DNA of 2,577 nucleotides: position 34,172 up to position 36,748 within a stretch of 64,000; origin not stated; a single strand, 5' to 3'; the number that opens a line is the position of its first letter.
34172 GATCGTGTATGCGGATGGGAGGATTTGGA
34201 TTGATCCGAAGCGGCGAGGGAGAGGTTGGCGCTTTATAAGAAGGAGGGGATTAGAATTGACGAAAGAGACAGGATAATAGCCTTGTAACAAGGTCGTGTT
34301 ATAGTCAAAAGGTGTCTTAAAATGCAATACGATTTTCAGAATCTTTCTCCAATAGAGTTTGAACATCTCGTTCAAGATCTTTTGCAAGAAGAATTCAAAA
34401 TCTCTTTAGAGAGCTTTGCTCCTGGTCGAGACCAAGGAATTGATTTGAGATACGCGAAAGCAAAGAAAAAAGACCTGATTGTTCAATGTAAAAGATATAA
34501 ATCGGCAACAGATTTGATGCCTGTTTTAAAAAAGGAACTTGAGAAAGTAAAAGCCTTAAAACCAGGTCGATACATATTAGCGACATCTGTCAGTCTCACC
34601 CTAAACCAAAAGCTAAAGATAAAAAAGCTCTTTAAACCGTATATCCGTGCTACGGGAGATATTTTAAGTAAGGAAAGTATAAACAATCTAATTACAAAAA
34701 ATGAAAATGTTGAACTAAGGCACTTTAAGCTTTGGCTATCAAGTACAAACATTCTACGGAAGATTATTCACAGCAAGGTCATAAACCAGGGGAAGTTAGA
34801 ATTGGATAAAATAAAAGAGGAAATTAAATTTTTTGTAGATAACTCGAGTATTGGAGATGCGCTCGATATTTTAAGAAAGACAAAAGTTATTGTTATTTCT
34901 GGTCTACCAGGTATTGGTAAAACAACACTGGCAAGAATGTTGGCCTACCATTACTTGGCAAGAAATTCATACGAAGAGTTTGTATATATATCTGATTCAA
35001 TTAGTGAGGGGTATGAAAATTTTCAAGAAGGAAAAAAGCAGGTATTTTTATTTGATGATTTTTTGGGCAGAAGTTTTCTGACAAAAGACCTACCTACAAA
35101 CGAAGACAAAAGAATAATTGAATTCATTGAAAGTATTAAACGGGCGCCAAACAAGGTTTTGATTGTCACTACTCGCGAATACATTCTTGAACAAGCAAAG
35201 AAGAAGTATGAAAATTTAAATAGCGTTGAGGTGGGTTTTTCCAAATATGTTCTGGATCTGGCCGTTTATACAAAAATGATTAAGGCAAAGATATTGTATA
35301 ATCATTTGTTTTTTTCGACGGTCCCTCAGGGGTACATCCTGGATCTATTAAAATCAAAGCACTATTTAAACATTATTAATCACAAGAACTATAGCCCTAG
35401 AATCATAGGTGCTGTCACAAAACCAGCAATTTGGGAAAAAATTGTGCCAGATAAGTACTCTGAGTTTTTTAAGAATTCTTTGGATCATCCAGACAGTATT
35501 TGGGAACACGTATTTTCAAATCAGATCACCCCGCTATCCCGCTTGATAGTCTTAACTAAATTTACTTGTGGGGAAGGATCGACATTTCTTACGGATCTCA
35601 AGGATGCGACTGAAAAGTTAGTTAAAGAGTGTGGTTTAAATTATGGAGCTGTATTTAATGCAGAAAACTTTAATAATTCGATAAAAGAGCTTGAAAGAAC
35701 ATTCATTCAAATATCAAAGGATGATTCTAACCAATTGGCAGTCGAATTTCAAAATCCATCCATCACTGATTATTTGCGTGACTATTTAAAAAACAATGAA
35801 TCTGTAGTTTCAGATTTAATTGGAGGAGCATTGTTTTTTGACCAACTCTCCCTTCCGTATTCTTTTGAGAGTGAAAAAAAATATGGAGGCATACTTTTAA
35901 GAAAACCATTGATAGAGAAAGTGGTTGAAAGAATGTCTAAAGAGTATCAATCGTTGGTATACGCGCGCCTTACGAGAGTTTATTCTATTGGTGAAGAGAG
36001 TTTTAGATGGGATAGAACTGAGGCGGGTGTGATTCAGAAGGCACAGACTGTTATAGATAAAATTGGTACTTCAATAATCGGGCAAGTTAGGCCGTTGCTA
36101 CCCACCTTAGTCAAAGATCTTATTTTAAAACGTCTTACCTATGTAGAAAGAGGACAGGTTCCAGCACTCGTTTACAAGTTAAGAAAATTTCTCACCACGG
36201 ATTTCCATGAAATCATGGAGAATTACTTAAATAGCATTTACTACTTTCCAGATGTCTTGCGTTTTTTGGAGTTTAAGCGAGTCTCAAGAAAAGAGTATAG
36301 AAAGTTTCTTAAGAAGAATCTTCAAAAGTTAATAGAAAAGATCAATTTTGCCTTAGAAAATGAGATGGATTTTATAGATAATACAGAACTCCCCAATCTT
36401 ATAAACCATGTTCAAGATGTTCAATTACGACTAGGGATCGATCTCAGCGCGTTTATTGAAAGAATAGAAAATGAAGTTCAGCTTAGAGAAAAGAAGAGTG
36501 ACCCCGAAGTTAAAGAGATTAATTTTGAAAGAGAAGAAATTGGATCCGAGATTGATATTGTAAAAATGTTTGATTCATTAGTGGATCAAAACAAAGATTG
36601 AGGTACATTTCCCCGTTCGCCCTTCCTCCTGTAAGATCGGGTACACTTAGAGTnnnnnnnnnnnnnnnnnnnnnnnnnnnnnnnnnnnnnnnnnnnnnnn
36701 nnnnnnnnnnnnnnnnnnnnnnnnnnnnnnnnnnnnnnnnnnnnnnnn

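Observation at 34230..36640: AT-rich single-gene island encoding an Mrr-nuclease/STAND-NTPase fusion (Avs-like candidate antiphage defence protein)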

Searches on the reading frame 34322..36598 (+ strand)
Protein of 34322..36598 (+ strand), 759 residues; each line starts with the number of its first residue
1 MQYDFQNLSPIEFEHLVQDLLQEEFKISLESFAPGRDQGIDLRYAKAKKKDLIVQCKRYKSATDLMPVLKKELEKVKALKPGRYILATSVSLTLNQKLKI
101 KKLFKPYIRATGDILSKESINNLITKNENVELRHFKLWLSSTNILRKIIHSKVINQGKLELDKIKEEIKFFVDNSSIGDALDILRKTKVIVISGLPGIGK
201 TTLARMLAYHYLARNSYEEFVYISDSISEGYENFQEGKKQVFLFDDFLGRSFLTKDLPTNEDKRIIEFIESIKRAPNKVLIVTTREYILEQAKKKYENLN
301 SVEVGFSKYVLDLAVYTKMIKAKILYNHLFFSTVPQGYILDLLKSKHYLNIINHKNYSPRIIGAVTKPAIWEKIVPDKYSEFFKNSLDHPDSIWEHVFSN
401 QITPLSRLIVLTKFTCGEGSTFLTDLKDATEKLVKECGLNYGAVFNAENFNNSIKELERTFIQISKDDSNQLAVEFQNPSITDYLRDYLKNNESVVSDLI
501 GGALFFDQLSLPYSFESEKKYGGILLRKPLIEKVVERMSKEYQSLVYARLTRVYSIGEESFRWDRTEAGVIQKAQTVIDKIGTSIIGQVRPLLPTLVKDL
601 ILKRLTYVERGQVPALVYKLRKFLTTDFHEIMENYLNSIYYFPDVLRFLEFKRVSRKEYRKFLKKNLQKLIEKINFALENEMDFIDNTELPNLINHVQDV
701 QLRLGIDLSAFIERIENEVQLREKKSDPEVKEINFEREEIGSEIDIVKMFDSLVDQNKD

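Call 3: search_protein_families(library=pfam, proteins=[window:34322-36598:+], max_evalue=1)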
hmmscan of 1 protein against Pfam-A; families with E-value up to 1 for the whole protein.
window:34322-36598:+ (759 aa): 30 families (the best 25 are shown)
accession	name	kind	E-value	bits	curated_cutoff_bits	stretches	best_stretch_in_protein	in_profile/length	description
PF20720.3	nSTAND3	-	6.2e-51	172.6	27.2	1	171-331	1-155/155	Novel STAND NTPase 3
PF04471.18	Mrr_cat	-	1e-09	39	21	1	6-68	2-66/115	Restriction endonuclease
PF13238.12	AAA_18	-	9.1e-05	23.4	29.4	1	190-285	1-80/128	AAA domain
PF08433.16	KTI12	-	0.00012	22.1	22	1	190-228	4-40/271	Chromatin associated protein KTI12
PF04851.21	ResIII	-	0.00014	22.3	22.5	1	267-304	42-81/164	Type III restriction enzyme, res subunit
PF13401.12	AAA_22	-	0.0013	19.5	27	1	187-217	5-33/130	AAA domain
PF02562.22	PhoH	-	0.0023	17.9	27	1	180-230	12-62/205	PhoH-like protein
PF00004.35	AAA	-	0.0026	18.7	21.2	1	191-247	2-66/131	ATPase family associated with various cellular activities (AAA)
PF00931.28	NB-ARC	-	0.0035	17.1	23.5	1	185-226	16-58/248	NB-ARC domain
PF24883.2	NPHP3_N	-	0.004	17.8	24.8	1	172-223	7-58/164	Nephrocystin 3, N-terminal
PF05729.18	NACHT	-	0.0048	17.2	26.7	1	189-217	2-30/167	NACHT domain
PF13191.12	AAA_16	-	0.0052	17.7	32.6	1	188-216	25-56/167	AAA ATPase domain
PF13521.12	AAA_28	-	0.0077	16.9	27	1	190-219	2-30/164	AAA domain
PF13173.12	AAA_14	-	0.014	15.9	27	1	187-224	2-36/129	AAA domain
PF00910.28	RNA_helicase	-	0.016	16.1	21.5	1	190-251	1-62/105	RNA helicase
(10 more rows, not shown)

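Call 4: search_protein_families(library=padloc, proteins=[window:34322-36598:+], max_evalue=1)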
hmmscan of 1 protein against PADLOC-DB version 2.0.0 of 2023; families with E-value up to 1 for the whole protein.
window:34322-36598:+ (759 aa): 8 families
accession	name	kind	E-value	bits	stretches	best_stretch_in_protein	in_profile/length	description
PDLC05079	PDC-S73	-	8.4e-151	502.3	1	1-756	1-721/752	-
PDLC02400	Aga_TIR-PNTD1-PNTD2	-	1.7e-38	130.3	2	1-155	1-156/639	Class I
PDLC02416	Aga_REase-TIR-PNTD1-PNTD2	-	4.2e-24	83.1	1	1-179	1-167/572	Class I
PDLC04140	mad8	-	3.8e-06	24.6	1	180-318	19-144/314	mads_8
PDLC02911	VakA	-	0.00025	19.6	1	188-255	3-68/163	-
PDLC00915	TRIP13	-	0.0015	16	1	189-211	65-87/302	TRIP13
PDLC04790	PDC-S01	-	0.0015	15.3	1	181-210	21-50/422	-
PDLC04690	PDC-M51B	-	0.0097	13.7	1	189-213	4-28/191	-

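Call 5: search_protein_families(library=ncbifam, proteins=[window:34322-36598:+], max_evalue=1)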
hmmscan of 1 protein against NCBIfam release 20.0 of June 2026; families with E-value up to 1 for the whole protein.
window:34322-36598:+ (759 aa): 24 families
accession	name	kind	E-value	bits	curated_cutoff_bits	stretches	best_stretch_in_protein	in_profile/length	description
NF005250.0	PRK06761.1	equivalog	3.8e-05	22.8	270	1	186-223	2-38/282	hypothetical protein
NF008457.0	PRK11331.1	equivalog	0.00015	20.7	637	1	170-299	177-306/459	5-methylcytosine-specific restriction enzyme subunit McrB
TIGR02173.1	cyt_kin_arch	equivalog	0.00048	20.2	102.1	1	189-211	2-24/169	(d)CMP kinase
NF010335.0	PRK13764.1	equivalog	0.0019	16.8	340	1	185-215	261-291/613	ATPase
NF004962.0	PRK06305.1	equivalog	0.0054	16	559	1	179-209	31-61/465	DNA polymerase III subunits gamma and tau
NF004041.0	PRK05541.1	subfamily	0.0058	16.7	127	1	185-223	5-41/176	adenylyl-sulfate kinase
NF009945.0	PRK13409.1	equivalog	0.0081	14.9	469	1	124-210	309-389/592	ribosome biogenesis/translation initiation ATPase RLI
NF010248.0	PRK13695.1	equivalog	0.015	15.1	156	1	189-208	5-24/180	NTPase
NF006085.0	PRK08233.1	equivalog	0.017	14.9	198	1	185-269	3-83/184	hypothetical protein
TIGR00959.1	ffh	equivalog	0.018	13.9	473.2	1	158-216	71-128/428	signal recognition particle protein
TIGR03922.1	T7SS_EccA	equivalog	0.019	13.6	466.65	1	158-211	285-336/557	type VII secretion AAA-ATPase EccA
NF038214.1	IS21_help_AAA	equivalog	0.02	14.6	200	1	182-237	85-140/232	IS21-like element helper ATPase IstB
TIGR01425.1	SRP54_euk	equivalog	0.025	13.5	576.25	1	153-230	67-142/428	signal recognition particle protein SRP54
TIGR00231.1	small_GTP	domain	0.026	14.3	42.5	1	186-221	2-37/164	GTP-binding protein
TIGR03499.1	FlhF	equivalog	0.03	14.3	174.15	1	143-214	151-225/286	flagellar biosynthesis GTPase FlhF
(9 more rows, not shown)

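Call 6: search_protein_families(library=phrogs, proteins=[window:34322-36598:+], max_evalue=1)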
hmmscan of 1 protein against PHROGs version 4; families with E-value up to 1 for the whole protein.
window:34322-36598:+ (759 aa): 21 families
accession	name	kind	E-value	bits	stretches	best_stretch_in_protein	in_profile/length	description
phrog_7485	-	unknown function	2.9e-05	24.2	1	128-247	169-286/430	-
phrog_5846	-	DNA, RNA and nucleotide metabolism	0.00012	22.5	1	187-225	38-67/380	clamp loader of DNA polymerase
phrog_761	-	other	0.001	19.8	1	179-218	11-49/362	thymidylate kinase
phrog_239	-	DNA, RNA and nucleotide metabolism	0.0012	18.8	1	165-224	336-394/801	DNA primase/helicase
phrog_168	-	DNA, RNA and nucleotide metabolism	0.0013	19.5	1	186-226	41-76/314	clamp loader of DNA polymerase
phrog_170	-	other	0.0015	19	1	179-223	82-126/323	PhoH-like phosphate starvation-inducible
phrog_139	-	other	0.0018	18.8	1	184-215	80-108/342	deoxynucleoside monophosphate kinase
phrog_2071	-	other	0.002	19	1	186-222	15-51/282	ATPase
phrog_10255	-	other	0.0036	18.1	1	188-212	2-26/230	kinase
phrog_38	-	head and packaging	0.007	16.1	1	177-233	297-352/760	terminase large subunit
phrog_2107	-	other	0.0088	16.7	1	187-229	3-46/201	thymidylate kinase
phrog_19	-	DNA, RNA and nucleotide metabolism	0.0088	15.9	1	184-213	350-379/621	DnaB-like replicative helicase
phrog_6891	-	other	0.0092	16.6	1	179-300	34-144/310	ATPase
phrog_325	-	DNA, RNA and nucleotide metabolism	0.0097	15.2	1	164-214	462-517/986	Dda-like helicase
phrog_4182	-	unknown function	0.026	15.1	1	186-217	8-31/243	-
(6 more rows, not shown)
